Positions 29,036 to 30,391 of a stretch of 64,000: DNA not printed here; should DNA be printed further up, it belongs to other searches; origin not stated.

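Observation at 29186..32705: Tightly coupled four-gene operon of unknown function: TIGR02466 oxygenase - short GT9 - NTase - NTase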

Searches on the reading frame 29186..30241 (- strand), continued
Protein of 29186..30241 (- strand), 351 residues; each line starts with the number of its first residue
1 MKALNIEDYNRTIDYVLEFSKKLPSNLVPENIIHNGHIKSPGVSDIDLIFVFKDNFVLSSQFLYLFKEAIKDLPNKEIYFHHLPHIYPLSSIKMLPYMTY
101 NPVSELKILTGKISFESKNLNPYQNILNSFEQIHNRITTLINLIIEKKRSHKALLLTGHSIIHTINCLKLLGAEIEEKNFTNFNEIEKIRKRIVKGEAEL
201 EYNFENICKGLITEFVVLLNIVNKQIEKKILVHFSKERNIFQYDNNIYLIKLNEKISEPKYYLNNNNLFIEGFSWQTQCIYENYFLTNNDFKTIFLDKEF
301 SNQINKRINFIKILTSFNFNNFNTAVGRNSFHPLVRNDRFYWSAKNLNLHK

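Call 90: search_protein_families(library=pfam, proteins=[L130:6034-7014:+, L130:7001-8080:+, L130:10680-11966:-, L130:2664-3203:+], max_evalue=0.1)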
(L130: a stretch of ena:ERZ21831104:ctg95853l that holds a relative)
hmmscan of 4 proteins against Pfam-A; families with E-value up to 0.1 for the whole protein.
L130:6034-7014:+ (326 aa): 2 families
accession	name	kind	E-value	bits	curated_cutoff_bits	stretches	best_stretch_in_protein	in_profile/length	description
PF01909.29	NTP_transf_2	-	2.5e-05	25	21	1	61-102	2-43/93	Nucleotidyltransferase domain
PF18765.7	Polbeta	-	9e-05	23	26.9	1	69-108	9-48/93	Polymerase beta, Nucleotidyltransferase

L130:7001-8080:+ (359 aa): 2 families
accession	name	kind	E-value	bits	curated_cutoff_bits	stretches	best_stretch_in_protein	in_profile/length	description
PF01909.29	NTP_transf_2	-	0.012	16.4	21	1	20-61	2-46/93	Nucleotidyltransferase domain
PF00651.37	BTB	-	0.058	14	20.5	0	166-258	8-102/110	BTB/POZ domain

L130:10680-11966:- (428 aa): 2 families
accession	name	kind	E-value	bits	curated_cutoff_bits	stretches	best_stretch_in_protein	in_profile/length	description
PF00534.26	Glycos_transf_1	-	0.00027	21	26.4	1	233-397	7-162/172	Glycosyl transferases group 1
PF13439.12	Glyco_transf_4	-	0.00036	21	28.5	1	102-226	51-169/170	Glycosyltransferase Family 4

L130:2664-3203:+ (179 aa): 10 families
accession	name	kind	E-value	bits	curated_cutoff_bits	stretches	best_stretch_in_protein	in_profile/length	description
PF03965.22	Penicillinase_R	-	0.00016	22.5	22.6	1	32-101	25-98/115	Penicillinase repressor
PF00392.27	GntR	-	0.00037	20.5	27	1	31-60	27-56/64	Bacterial regulatory proteins, gntR family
PF24033.1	DUF7342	-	0.00047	20.6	31.6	1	13-108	5-99/150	Family of unknown function (DUF7342)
PF07381.18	EarA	-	0.004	17.4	22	1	5-50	2-47/90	EarA-like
PF04297.20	UPF0122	-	0.0089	16.7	22.7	1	19-95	26-98/101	Putative helix-turn-helix protein, YlxM / p13 like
PF21715.3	CggR_N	-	0.025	14.7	30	1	32-67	21-56/71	CggR N-terminal DNA binding domain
PF08220.18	HTH_DeoR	-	0.027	14.6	21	1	31-61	17-47/57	DeoR-like helix-turn-helix domain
PF08279.18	HTH_11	-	0.035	14.4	25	1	31-55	18-42/55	HTH domain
PF07848.18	PaaX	-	0.07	13.8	24.8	0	31-70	26-65/70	PaaX-like protein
PF02082.26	Rrf2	-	0.097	13.3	30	0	15-62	9-57/132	Iron-dependent Transcriptional regulator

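Call 91: find_encoding_contigs(protein=P0201, flank=7000, max_places=3)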
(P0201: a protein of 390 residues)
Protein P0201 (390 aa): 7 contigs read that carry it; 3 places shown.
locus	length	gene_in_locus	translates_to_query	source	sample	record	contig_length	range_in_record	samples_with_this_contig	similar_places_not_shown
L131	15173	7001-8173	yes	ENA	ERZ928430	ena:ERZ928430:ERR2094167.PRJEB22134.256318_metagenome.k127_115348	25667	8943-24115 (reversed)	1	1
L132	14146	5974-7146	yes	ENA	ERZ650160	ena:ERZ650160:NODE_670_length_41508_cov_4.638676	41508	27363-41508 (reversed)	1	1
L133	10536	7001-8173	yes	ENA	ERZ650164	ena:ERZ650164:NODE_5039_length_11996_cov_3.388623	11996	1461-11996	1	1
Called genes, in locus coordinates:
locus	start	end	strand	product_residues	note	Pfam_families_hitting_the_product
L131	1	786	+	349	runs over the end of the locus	PF01370:Epimerase, PF16363:GDP_Man_Dehyd (faint)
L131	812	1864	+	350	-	PF00106:adh_short (faint), PF01073:3Beta_HSD, PF01370:Epimerase, PF02719:Polysacc_synt_2, PF04321:RmlD_sub_bind, PF05368:NmrA (faint), PF07993:NAD_binding_4, PF16363:GDP_Man_Dehyd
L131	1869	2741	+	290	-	PF00483:NTP_transferase, PF12804:NTP_transf_3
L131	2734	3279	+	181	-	PF00908:dTDP_sugar_isom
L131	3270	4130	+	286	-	PF01073:3Beta_HSD (weak), PF01370:Epimerase, PF04321:RmlD_sub_bind, PF02719:Polysacc_synt_2, PF16363:GDP_Man_Dehyd, PF07993:NAD_binding_4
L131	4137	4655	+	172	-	-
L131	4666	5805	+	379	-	PF02350:Epimerase_2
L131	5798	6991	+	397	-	-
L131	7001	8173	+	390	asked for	-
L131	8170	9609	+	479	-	PF01943:Polysacc_synt, PF13440:Polysacc_synt_3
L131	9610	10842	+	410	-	PF00534:Glycos_transf_1, PF13692:Glyco_trans_1_4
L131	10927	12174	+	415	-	-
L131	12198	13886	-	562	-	PF16822:ALGX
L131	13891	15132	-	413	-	PF03062:MBOAT, PF13813:MBOAT_2 (weak)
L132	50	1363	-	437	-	-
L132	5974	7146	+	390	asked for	-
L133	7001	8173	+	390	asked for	-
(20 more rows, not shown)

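Call 95: search_dna_similar(query=P0197, collection=plasmids, mode=protein, max_evalue=0.001, max_rows=15)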
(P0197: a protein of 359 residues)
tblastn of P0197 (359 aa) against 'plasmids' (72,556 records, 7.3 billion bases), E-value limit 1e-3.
No match.

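Call 102: search_protein_families(library=pfam, proteins=[P0238, P0251, P0203, P0235, P0259, P0244, P0202, P0228, P0245, P0265], max_evalue=0.01)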
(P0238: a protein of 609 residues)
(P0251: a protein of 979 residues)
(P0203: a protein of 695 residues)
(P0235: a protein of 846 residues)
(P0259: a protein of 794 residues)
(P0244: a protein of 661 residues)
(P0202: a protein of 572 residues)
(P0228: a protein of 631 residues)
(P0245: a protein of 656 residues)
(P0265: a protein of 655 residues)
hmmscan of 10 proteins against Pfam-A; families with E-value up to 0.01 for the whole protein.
P0238 (609 aa): 3 families
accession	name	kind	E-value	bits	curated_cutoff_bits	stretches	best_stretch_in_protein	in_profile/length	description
PF01909.29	NTP_transf_2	-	1.4e-07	32.3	21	1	32-75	11-58/93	Nucleotidyltransferase domain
PF18765.7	Polbeta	-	1.2e-06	29.1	26.9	1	28-81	5-58/93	Polymerase beta, Nucleotidyltransferase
PF20879.2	SidM_N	-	8.5e-05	22.4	27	1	31-63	55-87/285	SidM, N-terminal domain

P0251 (979 aa): 6 families
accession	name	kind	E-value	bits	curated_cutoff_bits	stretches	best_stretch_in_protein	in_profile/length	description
PF00515.34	TPR_1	-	3.6e-06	27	27.8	1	937-968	3-34/34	Tetratricopeptide repeat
PF07719.23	TPR_2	-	1e-05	25.7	27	1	937-968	3-34/34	Tetratricopeptide repeat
PF13414.12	TPR_11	-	4.6e-05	23.4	26.8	0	916-948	9-41/42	TPR repeat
PF13181.12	TPR_8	-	0.00041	20.7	25.7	1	938-968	4-34/34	Tetratricopeptide repeat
PF01909.29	NTP_transf_2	-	0.00063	20.5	21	0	206-253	16-61/93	Nucleotidyltransferase domain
PF18765.7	Polbeta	-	0.0037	17.8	26.9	0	206-260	15-65/93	Polymerase beta, Nucleotidyltransferase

P0203 (695 aa): 1 family
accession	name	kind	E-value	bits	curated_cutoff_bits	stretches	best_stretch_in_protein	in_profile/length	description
PF01909.29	NTP_transf_2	-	0.0044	17.8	21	0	45-102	4-65/93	Nucleotidyltransferase domain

P0235 (846 aa): 1 family
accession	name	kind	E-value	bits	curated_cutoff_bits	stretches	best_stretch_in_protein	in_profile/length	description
PF01909.29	NTP_transf_2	-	0.0081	17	21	0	133-175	2-44/93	Nucleotidyltransferase domain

P0259 (794 aa): 0 families

P0244 (661 aa): 0 families

P0202 (572 aa): 13 families
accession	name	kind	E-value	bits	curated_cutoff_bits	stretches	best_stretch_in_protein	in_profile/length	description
PF08241.18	Methyltransf_11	-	4.2e-21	75.8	21.2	1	396-488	1-95/95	Methyltransferase domain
PF13649.12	Methyltransf_25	-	7.6e-18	65.4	27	1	395-484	1-97/97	Methyltransferase domain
PF13847.12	Methyltransf_31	-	5.6e-16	59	27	1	392-494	4-115/145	Methyltransferase domain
PF13489.12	Methyltransf_23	-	1.5e-14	54.5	27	1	379-491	10-119/164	Methyltransferase domain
PF01209.24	Ubie_methyltran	-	2e-13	50.7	20.1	1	380-500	36-163/233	ubiE/COQ5 methyltransferase family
PF08242.18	Methyltransf_12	-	5.3e-13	50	30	1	396-485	1-97/98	Methyltransferase domain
PF07021.18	MetW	-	2.5e-05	24.5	21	1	391-480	13-102/193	Methionine biosynthesis protein MetW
PF02353.26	CMAS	-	0.00022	21.1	27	1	368-491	40-167/273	Mycolic acid cyclopropane synthetase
PF03141.22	Methyltransf_29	-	0.0017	17.5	23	1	392-488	118-217/506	Putative S-adenosyl-L-methionine-dependent methyltransferase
PF05175.20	MTS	-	0.0054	16.8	23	0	380-489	21-139/170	Methyltransferase small domain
PF03848.20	TehB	-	0.0062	16.4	20.4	1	363-489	2-133/193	Tellurite resistance protein TehB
PF05148.21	Methyltransf_8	-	0.0082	16.5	27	0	360-492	41-160/219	Hypothetical methyltransferase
PF08003.17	Methyltransf_9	-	0.0092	15.4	23.8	0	382-421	107-146/315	Protein of unknown function (DUF1698)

P0228 (631 aa): 12 families
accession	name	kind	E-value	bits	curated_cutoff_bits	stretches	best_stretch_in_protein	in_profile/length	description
PF06325.19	PrmA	-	3.2e-13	50.3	22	1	463-619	153-295/296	Ribosomal protein L11 methyltransferase (PrmA)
PF05175.20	MTS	-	1.1e-10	41.9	23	1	471-583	31-148/170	Methyltransferase small domain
PF13489.12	Methyltransf_23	-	3.7e-10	40.2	27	1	467-596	18-129/164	Methyltransferase domain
PF08241.18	Methyltransf_11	-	1.6e-09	38.7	21.2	1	476-519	1-43/95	Methyltransferase domain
PF13649.12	Methyltransf_25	-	1.7e-09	38.6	27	1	475-575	1-97/97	Methyltransferase domain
PF13847.12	Methyltransf_31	-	6.4e-09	36.1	27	1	471-587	3-120/145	Methyltransferase domain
PF01728.25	FtsJ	-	8.2e-06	26.3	24.1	1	468-519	18-69/181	FtsJ-like methyltransferase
PF08242.18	Methyltransf_12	-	8.9e-06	26.8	30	1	476-517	1-43/98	Methyltransferase domain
PF12847.13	Methyltransf_18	-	2.6e-05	24.7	27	1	460-519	3-63/151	Methyltransferase domain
PF01135.25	PCMT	-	0.0022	18.2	20.3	1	465-517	68-121/210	Protein-L-isoaspartate(D-aspartate) O-methyltransferase (PCMT)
PF03602.21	Cons_hypoth95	-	0.0024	18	24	1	455-515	21-85/182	Conserved hypothetical protein 95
PF02390.23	Methyltransf_4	-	0.0072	16.2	24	0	475-517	5-48/173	Putative methyltransferase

P0245 (656 aa): 2 families
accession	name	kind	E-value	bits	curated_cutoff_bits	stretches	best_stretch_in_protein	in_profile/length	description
PF08241.18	Methyltransf_11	-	5.1e-07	30.7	21.2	1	493-548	43-95/95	Methyltransferase domain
PF13649.12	Methyltransf_25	-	0.0012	19.9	27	1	490-544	43-97/97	Methyltransferase domain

P0265 (655 aa): 5 families
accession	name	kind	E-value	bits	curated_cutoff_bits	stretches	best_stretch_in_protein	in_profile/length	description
PF08241.18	Methyltransf_11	-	3.9e-11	43.9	21.2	1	487-547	35-95/95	Methyltransferase domain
PF13649.12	Methyltransf_25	-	8.6e-08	33.2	27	1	487-543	38-97/97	Methyltransferase domain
PF13847.12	Methyltransf_31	-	0.00014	22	27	1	488-550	49-112/145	Methyltransferase domain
PF13489.12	Methyltransf_23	-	0.0029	17.8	27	1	445-547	15-116/164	Methyltransferase domain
PF01209.24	Ubie_methyltran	-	0.0062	16.3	20.1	0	484-549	90-153/233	ubiE/COQ5 methyltransferase family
